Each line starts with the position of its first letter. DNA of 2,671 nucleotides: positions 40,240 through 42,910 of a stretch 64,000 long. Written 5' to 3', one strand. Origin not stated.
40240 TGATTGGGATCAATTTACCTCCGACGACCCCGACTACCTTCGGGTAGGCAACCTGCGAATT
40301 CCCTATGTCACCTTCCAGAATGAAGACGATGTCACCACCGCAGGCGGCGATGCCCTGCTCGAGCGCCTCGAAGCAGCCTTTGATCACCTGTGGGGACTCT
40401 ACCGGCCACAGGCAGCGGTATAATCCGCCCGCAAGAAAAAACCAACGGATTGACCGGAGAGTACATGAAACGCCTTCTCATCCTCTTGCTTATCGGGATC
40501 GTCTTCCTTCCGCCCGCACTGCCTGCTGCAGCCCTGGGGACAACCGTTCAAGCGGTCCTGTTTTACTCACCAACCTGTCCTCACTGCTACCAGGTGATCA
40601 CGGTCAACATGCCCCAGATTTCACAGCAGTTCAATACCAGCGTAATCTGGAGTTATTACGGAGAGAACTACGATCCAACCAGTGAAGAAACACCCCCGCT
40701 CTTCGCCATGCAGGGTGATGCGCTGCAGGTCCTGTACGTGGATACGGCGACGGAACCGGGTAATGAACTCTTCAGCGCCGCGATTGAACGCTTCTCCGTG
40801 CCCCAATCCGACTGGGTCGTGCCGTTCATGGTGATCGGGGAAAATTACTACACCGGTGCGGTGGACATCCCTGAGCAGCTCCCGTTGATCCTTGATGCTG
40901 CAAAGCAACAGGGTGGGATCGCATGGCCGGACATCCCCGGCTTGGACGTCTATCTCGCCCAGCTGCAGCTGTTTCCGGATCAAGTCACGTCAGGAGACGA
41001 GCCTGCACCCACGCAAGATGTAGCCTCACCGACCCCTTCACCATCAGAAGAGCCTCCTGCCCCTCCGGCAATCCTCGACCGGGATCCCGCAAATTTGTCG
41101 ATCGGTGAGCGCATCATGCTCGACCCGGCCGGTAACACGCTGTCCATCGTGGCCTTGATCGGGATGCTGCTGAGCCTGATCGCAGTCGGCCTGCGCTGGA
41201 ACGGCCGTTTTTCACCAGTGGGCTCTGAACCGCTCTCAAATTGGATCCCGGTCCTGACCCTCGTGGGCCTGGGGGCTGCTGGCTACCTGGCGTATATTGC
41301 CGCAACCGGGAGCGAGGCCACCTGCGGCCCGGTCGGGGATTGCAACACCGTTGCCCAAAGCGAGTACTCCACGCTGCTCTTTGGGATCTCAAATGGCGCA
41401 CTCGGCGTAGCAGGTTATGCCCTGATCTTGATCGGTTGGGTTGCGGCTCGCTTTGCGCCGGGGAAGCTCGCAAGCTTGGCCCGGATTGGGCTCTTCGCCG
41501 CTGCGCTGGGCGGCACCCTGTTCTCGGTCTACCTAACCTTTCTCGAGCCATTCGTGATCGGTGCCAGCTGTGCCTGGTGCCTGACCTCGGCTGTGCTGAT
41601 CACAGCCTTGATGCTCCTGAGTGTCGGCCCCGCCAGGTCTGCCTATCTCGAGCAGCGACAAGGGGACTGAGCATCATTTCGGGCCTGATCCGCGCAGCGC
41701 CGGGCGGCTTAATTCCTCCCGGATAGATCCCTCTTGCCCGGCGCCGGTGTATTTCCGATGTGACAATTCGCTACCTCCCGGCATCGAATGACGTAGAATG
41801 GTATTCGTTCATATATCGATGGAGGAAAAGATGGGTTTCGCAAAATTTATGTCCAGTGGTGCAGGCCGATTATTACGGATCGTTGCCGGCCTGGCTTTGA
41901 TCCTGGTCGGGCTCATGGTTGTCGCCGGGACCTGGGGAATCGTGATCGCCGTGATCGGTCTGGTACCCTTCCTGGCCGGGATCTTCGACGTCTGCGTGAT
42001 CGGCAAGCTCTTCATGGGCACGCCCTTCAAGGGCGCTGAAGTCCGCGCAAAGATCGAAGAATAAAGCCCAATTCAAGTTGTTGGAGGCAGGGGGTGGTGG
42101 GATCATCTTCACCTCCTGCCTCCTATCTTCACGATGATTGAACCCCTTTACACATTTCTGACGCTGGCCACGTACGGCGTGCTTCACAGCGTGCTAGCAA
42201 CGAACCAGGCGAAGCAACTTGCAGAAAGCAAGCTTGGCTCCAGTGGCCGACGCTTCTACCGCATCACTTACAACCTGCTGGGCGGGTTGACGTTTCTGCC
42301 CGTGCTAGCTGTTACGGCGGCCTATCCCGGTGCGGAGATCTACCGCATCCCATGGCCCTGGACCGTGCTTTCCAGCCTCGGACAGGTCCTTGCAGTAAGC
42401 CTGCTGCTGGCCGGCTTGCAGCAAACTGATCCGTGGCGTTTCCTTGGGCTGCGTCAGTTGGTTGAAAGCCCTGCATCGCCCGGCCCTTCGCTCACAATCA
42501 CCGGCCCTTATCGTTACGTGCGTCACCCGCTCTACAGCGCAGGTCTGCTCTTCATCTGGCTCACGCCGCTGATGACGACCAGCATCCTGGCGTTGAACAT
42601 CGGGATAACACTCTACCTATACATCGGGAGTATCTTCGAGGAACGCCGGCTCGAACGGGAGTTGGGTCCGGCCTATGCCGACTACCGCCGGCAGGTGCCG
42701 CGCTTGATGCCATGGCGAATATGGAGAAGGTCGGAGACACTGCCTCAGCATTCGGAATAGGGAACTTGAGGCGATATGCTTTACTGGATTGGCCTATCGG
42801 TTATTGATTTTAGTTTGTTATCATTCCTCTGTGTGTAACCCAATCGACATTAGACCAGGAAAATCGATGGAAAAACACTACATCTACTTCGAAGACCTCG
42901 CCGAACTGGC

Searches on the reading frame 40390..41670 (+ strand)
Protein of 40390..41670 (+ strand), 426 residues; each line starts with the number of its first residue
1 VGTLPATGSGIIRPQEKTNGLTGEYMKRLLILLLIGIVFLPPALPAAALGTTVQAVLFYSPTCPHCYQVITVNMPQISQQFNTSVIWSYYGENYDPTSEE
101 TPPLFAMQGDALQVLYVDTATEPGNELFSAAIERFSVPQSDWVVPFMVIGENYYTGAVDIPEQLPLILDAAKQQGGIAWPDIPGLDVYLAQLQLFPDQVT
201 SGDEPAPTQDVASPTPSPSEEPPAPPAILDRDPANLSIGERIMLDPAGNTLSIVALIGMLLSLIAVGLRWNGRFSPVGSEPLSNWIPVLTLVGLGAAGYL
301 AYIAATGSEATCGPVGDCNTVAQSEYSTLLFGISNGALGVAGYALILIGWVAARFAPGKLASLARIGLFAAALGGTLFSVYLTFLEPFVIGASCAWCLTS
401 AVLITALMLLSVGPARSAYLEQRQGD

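Call 46: search_protein_families(library=pfam, proteins=[window:40390-41670:+], max_evalue=0.00001)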
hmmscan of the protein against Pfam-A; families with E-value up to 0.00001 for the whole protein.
window:40390-41670:+ (426 aa): 1 family
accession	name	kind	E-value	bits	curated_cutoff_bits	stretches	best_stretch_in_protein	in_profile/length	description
PF07884.19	VKOR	-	2e-21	77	27.5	1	285-411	2-133/134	Vitamin K epoxide reductase family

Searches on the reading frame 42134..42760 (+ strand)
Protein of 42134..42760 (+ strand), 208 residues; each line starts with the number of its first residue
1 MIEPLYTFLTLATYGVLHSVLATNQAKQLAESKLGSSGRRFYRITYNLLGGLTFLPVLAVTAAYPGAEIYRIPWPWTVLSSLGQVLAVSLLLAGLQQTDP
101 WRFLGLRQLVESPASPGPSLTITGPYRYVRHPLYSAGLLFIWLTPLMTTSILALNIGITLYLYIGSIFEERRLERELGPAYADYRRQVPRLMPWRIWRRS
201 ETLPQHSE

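Call 46: search_protein_families(library=pfam, proteins=[window:42134-42760:+], max_evalue=0.00001)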
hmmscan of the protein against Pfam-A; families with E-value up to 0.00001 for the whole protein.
window:42134-42760:+ (208 aa): 1 family
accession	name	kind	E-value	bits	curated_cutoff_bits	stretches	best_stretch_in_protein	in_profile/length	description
PF04191.18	PEMT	-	1.4e-06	29.1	25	1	118-175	40-100/105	Phospholipid methyltransferase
